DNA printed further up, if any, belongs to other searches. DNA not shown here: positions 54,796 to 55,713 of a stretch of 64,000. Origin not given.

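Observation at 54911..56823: Non-canonical SOS mutagenesis cassette: lexA-dinB under an alphaproteobacterial-type GTTC-N7-GTTC operator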

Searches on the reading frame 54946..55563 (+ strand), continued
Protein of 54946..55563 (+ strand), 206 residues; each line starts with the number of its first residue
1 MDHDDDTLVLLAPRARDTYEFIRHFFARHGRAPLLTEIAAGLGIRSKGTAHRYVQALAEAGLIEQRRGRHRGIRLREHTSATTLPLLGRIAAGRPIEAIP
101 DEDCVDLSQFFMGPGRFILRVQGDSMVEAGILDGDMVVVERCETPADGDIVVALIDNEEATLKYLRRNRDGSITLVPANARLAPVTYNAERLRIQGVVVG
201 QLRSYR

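Call 54: find_encoding_contigs(protein=P0345, flank=4000, max_places=2)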
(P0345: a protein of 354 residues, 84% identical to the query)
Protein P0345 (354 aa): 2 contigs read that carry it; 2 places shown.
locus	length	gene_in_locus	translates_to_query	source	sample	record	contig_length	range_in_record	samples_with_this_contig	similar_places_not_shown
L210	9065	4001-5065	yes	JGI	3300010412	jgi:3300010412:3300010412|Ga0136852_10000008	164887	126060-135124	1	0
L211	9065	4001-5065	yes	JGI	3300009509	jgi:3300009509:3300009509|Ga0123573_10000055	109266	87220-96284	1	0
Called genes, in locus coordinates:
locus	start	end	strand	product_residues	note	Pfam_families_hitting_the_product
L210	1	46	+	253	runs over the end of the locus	PF00950:ABC-3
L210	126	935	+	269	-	-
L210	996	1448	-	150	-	-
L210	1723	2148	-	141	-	PF00581:Rhodanese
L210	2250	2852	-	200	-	PF01726:LexA_DNA_bind, PF12802:MarR_2 (faint), PF00717:Peptidase_S24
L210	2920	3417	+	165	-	PF02464:CinA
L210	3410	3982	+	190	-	PF13563:2_5_RNA_ligase2, PF02834:LigT_PEase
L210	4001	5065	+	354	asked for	PF00154:RecA_N, PF08423:Rad51, PF06745:ATPase (weak), PF01637:ATPase_2 (weak), PF27531:MT3502_N, PF21096:RecA_C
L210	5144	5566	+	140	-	PF21982:RecX_HTH1 (weak), PF02631:RecX_HTH2, PF21981:RecX_HTH3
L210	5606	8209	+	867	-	PF01411:tRNA-synt_2c, PF07973:tRNA_SAD, PF02272:DHHA1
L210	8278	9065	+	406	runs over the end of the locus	PF00696:AA_kinase, PF01842:ACT, PF22468:ACT_9, PF13840:ACT_7, PF22468:ACT_9, PF01842:ACT (weak)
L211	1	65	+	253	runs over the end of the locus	PF00950:ABC-3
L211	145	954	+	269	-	-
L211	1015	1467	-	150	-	-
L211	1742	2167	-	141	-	PF00581:Rhodanese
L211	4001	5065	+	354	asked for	PF00154:RecA_N, PF08423:Rad51, PF06745:ATPase (weak), PF01637:ATPase_2 (weak), PF27531:MT3502_N, PF21096:RecA_C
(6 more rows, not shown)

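Call 59: list_cluster_members(proteins=[P0242, P0262, P0179, P0181, P0140, P0121, P0127, P0129, P0131, P0223])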
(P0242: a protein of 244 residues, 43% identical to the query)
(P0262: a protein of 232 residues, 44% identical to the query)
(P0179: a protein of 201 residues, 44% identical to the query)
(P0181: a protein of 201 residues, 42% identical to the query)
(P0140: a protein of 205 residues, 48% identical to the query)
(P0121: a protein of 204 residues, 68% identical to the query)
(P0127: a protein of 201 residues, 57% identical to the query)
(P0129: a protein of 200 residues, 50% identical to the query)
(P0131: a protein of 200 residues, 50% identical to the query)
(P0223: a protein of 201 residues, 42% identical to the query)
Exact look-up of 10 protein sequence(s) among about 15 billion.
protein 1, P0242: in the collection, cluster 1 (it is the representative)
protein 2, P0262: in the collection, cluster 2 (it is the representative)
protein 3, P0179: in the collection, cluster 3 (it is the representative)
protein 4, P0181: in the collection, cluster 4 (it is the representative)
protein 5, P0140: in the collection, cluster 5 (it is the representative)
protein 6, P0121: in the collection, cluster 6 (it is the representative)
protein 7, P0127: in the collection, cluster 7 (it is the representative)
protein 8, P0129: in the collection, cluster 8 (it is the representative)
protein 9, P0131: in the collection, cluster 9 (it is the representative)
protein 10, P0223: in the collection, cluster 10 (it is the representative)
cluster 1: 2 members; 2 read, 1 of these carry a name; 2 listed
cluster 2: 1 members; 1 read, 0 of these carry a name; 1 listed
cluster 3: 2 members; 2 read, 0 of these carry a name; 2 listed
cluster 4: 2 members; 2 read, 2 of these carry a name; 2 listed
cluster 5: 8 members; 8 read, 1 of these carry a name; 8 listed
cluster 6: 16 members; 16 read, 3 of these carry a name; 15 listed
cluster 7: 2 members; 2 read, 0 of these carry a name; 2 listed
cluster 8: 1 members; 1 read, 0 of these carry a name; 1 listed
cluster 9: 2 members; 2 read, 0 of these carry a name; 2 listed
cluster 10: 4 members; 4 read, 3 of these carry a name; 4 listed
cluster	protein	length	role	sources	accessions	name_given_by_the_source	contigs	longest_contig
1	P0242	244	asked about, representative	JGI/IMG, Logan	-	repressor LexA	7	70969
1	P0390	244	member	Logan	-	-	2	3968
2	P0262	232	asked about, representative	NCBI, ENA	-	-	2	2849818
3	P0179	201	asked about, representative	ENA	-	-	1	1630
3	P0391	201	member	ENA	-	-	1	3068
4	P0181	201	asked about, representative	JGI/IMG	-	repressor LexA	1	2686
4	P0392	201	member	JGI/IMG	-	repressor LexA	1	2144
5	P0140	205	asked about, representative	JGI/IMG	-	repressor LexA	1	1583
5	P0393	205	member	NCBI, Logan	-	-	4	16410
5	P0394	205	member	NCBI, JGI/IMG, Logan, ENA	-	-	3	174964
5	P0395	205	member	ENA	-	-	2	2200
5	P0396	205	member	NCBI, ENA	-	-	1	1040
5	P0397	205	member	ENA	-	-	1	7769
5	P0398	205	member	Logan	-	-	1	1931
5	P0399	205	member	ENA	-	-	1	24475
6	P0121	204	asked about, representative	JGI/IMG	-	repressor LexA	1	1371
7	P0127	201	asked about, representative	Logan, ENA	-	-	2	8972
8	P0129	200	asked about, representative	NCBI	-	-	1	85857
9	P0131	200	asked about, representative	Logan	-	-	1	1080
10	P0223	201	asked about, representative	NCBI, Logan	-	-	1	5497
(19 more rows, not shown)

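Call 60: find_encoding_contigs(protein=P0262, flank=2500, max_places=2)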
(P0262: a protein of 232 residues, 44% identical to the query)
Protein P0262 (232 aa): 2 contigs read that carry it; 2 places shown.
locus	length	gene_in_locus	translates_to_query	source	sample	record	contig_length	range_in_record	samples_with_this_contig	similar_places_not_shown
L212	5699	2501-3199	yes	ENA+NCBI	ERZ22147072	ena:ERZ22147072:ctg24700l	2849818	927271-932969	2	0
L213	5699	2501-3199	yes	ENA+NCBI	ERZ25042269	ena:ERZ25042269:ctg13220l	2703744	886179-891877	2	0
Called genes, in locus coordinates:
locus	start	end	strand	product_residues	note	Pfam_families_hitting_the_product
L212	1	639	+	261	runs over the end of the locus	PF00218:IGPS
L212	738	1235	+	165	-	PF01967:MoaC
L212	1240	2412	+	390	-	PF03453:MoeA_N, PF00994:MoCF_biosynth, PF03454:MoeA_C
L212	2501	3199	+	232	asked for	PF01726:LexA_DNA_bind, PF00717:Peptidase_S24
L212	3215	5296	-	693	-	PF13567:DUF4131, PF03772:Competence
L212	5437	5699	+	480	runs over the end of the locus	PF00749:tRNA-synt_1c, PF19269:Anticodon_2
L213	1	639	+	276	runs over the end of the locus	PF00218:IGPS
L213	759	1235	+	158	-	PF01967:MoaC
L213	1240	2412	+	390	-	PF03453:MoeA_N, PF00994:MoCF_biosynth, PF03454:MoeA_C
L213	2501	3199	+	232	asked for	PF01726:LexA_DNA_bind, PF00717:Peptidase_S24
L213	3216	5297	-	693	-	PF13567:DUF4131, PF03772:Competence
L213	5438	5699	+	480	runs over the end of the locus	PF00749:tRNA-synt_1c, PF19269:Anticodon_2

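Call 67: find_encoding_contigs(protein=P0385, flank=3000, max_places=1)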
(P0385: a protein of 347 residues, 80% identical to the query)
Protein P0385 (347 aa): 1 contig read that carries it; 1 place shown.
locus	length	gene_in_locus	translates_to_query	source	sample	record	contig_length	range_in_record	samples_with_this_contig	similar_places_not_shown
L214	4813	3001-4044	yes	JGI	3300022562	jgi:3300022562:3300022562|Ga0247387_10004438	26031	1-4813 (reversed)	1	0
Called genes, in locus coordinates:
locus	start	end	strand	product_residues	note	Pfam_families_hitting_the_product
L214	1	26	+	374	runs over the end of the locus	PF00926:DHBP_synthase, PF00925:GTP_cyclohydro2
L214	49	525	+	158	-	PF00885:DMRL_synthase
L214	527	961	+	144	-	PF01029:NusB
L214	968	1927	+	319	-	PF00586:AIRS, PF02769:AIRS_C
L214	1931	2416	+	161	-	PF04608:PgpA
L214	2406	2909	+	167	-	PF02464:CinA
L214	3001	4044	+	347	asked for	PF00154:RecA_N, PF06745:ATPase (weak), PF08423:Rad51, PF27531:MT3502_N (weak), PF01637:ATPase_2 (weak), PF21096:RecA_C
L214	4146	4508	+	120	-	PF02631:RecX_HTH2, PF21981:RecX_HTH3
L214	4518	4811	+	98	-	?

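Call 68: find_encoding_contigs(protein=P0365, flank=3000, max_places=1)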
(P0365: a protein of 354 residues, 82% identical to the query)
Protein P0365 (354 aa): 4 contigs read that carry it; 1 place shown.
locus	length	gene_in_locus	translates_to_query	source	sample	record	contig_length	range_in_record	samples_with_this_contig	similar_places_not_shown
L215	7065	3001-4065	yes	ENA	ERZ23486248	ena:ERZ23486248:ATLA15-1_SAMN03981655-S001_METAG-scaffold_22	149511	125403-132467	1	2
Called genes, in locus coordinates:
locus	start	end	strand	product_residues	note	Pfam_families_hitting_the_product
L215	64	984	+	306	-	PF00892:EamA, PF03151:TPT (weak), PF00892:EamA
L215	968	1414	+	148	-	-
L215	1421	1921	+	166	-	PF02464:CinA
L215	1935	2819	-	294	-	PF26109:WHD_BrxR, PF13280:WYL, PF26107:BrxR_CTD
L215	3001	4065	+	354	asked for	PF00154:RecA_N, PF08423:Rad51, PF06745:ATPase (weak), PF27531:MT3502_N (weak), PF01637:ATPase_2 (weak), PF21096:RecA_C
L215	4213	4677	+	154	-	PF21982:RecX_HTH1 (weak), PF02631:RecX_HTH2, PF21981:RecX_HTH3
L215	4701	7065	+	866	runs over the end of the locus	PF01411:tRNA-synt_2c, PF07973:tRNA_SAD, PF02272:DHHA1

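Call 69: find_encoding_contigs(protein=P0349, flank=3000, max_places=1)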
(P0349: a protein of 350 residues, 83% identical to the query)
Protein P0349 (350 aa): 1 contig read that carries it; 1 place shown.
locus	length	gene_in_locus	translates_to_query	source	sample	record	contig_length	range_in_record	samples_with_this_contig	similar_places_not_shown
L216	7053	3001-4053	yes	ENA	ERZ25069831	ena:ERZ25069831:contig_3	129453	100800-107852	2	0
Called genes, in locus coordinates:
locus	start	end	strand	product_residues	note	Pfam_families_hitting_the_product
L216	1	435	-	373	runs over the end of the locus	PF13098:Thioredoxin_2, PF13899:Thioredoxin_7 (faint), PF13098:Thioredoxin_2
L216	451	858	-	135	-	-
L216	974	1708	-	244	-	PF12048:DUF3530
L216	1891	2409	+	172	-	PF02464:CinA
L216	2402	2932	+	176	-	PF02834:LigT_PEase (weak), PF13563:2_5_RNA_ligase2 (weak)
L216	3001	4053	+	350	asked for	PF00154:RecA_N, PF06745:ATPase (weak), PF08423:Rad51, PF27531:MT3502_N (weak), PF01637:ATPase_2 (weak), PF21096:RecA_C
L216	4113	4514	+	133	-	PF21982:RecX_HTH1 (faint), PF02631:RecX_HTH2, PF21981:RecX_HTH3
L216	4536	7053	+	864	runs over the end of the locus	PF01411:tRNA-synt_2c, PF07973:tRNA_SAD, PF02272:DHHA1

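Call 74: search_protein_families(library=pfam, proteins=[L008:4614-5042:+, L026:5891-6331:+, L033:5854-6294:+, L023:4425-4862:+, L014:2957-3406:+, L038:2631-3029:+, L069:130-2523:-, L010:1911-2891:+, L007:4744-5268:+, L009:2021-2557:+], max_evalue=0.001)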
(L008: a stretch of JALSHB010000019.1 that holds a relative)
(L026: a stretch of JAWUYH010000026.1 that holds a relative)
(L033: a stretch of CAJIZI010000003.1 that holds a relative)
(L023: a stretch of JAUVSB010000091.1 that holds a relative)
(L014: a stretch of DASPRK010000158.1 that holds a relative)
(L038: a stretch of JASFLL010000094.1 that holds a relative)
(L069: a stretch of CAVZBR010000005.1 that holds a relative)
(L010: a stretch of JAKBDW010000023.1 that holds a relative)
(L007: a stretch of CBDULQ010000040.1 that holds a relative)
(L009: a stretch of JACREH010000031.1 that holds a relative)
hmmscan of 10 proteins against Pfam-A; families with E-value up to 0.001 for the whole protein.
L008:4614-5042:+ (143 aa): 0 families

L026:5891-6331:+ (147 aa): 0 families

L033:5854-6294:+ (147 aa): 0 families

L023:4425-4862:+ (146 aa): 1 family
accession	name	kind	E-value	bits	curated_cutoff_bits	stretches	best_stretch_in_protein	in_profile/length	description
PF00581.25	Rhodanese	-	6.1e-14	52.7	22.2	1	14-122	1-98/102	Rhodanese-like domain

L014:2957-3406:+ (150 aa): 0 families

L038:2631-3029:+ (133 aa): 4 families
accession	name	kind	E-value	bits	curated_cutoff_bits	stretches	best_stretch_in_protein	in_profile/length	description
PF00903.31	Glyoxalase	-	9.4e-08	32.9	20.6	1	14-114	6-119/121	Glyoxalase/Bleomycin resistance protein/Dioxygenase superfamily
PF19581.5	Glyoxalase_7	-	1.6e-06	28.6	23.6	1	5-113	10-123/133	Glyoxalase superfamily protein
PF22677.2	Ble-like_N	-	3e-06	27.3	24.5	1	12-48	4-39/41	Bleomycin resistance protein-like N-terminal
PF12681.13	Glyoxalase_2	-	0.00052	20.4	30.1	0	72-120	68-117/118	Glyoxalase-like domain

L069:130-2523:- (798 aa): 5 families
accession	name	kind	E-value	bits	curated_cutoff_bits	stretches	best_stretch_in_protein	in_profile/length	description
PF00270.35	DEAD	-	8e-33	114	26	1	70-238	2-161/167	DEAD/DEAH box helicase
PF00271.37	Helicase_C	-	3.1e-16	60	23.5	1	296-401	11-109/110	Helicase conserved C-terminal domain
PF09369.15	MZB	-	2.4e-13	51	24.2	1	665-770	2-80/80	MrfA Zn-binding domain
PF22982.3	WHD_HRQ1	-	4.4e-11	44.1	27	1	437-505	1-69/70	ATP-dependent helicase HRQ1, winged helix domain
PF04851.21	ResIII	-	5.9e-07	30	22.5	1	68-205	4-140/164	Type III restriction enzyme, res subunit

L010:1911-2891:+ (327 aa): 1 family
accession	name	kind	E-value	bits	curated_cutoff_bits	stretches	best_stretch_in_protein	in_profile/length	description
PF11799.13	IMS_C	-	3.4e-06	27.9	20.7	1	189-296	7-99/109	impB/mucB/samB family C-terminal domain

L007:4744-5268:+ (175 aa): 3 families
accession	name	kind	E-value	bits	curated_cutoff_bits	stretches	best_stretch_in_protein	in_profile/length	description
PF13899.12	Thioredoxin_7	-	3.4e-10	40.4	27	1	51-126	7-78/83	Thioredoxin-like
PF03190.21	Thioredox_DsbH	-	4.4e-08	33.7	27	1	50-109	26-85/163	Protein of unknown function, DUF255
PF13098.12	Thioredoxin_2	-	0.00024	21.8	27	1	59-115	3-60/104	Thioredoxin-like domain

L009:2021-2557:+ (179 aa): 0 families

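Call 83: search_protein_families(library=pfam, proteins=[L052:1507-3969:-, L057:1470-3914:-, L068:1518-3935:-, L004:2140-3723:-, L012:2189-3718:-, L022:239-2008:-, L032:1884-3785:-, L003:2106-3392:-, L045:2649-3797:-, L072:2389-3786:-], max_evalue=0.00001)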
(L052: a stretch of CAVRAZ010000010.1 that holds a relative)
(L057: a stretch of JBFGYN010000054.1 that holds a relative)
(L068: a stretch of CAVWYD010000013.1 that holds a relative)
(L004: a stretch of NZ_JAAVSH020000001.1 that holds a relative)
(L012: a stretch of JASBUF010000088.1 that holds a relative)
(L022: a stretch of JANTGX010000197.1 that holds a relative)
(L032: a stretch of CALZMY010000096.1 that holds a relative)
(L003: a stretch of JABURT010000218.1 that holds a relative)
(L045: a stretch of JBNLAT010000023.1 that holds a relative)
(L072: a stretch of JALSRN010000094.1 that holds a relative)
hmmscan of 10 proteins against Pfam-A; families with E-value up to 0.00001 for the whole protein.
L052:1507-3969:- (821 aa): 5 families
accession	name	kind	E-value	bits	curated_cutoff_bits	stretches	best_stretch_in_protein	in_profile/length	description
PF00270.35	DEAD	-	1.3e-33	116.6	26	1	93-262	3-164/167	DEAD/DEAH box helicase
PF00271.37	Helicase_C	-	4.6e-16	59.5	23.5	1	320-423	13-109/110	Helicase conserved C-terminal domain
PF09369.15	MZB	-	4.7e-13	50.1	24.2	1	688-792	3-80/80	MrfA Zn-binding domain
PF22982.3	WHD_HRQ1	-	4.6e-10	40.8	27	1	459-527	1-69/70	ATP-dependent helicase HRQ1, winged helix domain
PF04851.21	ResIII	-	1.2e-06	29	22.5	1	102-226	21-139/164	Type III restriction enzyme, res subunit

L057:1470-3914:- (815 aa): 4 families
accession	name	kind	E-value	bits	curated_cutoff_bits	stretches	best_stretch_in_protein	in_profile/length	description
PF00270.35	DEAD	-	3.4e-33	115.2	26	1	84-256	2-166/167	DEAD/DEAH box helicase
PF00271.37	Helicase_C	-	8.9e-17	61.8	23.5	1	313-415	14-109/110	Helicase conserved C-terminal domain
PF09369.15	MZB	-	2.1e-12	48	24.2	1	679-785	2-80/80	MrfA Zn-binding domain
PF22982.3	WHD_HRQ1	-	7.1e-10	40.2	27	1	451-519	1-69/70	ATP-dependent helicase HRQ1, winged helix domain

L068:1518-3935:- (806 aa): 5 families
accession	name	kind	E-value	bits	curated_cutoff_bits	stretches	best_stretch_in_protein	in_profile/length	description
PF00270.35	DEAD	-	3.5e-34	118.4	26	1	69-240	2-164/167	DEAD/DEAH box helicase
PF00271.37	Helicase_C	-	1.3e-17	64.4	23.5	1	296-400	12-109/110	Helicase conserved C-terminal domain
PF09369.15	MZB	-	2.1e-15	57.6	24.2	1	665-770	2-80/80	MrfA Zn-binding domain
PF22982.3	WHD_HRQ1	-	2.2e-09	38.7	27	1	436-505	1-69/70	ATP-dependent helicase HRQ1, winged helix domain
PF04851.21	ResIII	-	4.3e-07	30.4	22.5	1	67-203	4-139/164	Type III restriction enzyme, res subunit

L004:2140-3723:- (528 aa): 1 family
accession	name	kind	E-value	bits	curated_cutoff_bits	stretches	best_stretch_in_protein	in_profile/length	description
PF03976.20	PPK2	-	2.7e-139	462.7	22.3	2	289-512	3-226/229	Polyphosphate kinase 2 (PPK2)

L012:2189-3718:- (510 aa): 2 families
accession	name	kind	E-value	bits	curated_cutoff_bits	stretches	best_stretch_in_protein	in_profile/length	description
PF00916.26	Sulfate_transp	-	2.5e-55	188.2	23.2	1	13-354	2-368/380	Sulfate permease family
PF01740.26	STAS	-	1.5e-07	31.6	22.6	1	408-488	9-91/106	STAS domain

L022:239-2008:- (590 aa): 0 families

L032:1884-3785:- (634 aa): 3 families
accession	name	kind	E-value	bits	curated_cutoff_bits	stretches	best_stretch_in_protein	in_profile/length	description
PF21419.2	RoxA-like_Cyt-c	-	1.2e-17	63.6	26.7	1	497-528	1-32/39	RoxA-like, cytochrome c-like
PF00034.26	Cytochrom_C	-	1.6e-06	29.8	21.3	0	615-634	71-89/90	Cytochrome c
PF13442.11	Cytochrome_CBB3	-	6.8e-06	26.8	27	0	355-373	3-20/68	Cytochrome C oxidase, cbb3-type, subunit III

L003:2106-3392:- (429 aa): 1 family
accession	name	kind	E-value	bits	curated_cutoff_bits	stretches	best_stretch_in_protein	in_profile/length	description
PF01757.29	Acyl_transf_3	-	1.8e-24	86.9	31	1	34-412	4-325/326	Acyltransferase domain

L045:2649-3797:- (383 aa): 1 family
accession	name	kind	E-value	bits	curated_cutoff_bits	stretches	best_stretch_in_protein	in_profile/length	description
PF00266.25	Aminotran_5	-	1.1e-58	199.5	21.5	1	22-349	1-333/371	Aminotransferase class-V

L072:2389-3786:- (466 aa): 2 families
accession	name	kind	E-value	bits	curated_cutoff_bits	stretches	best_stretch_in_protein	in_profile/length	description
PF00749.27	tRNA-synt_1c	-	3.6e-111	371.5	23.4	1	3-303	2-314/314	tRNA synthetases class I (E and Q), catalytic domain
PF19269.4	Anticodon_2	-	1.3e-34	120.1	23.6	1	318-459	3-141/141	Anticodon binding domain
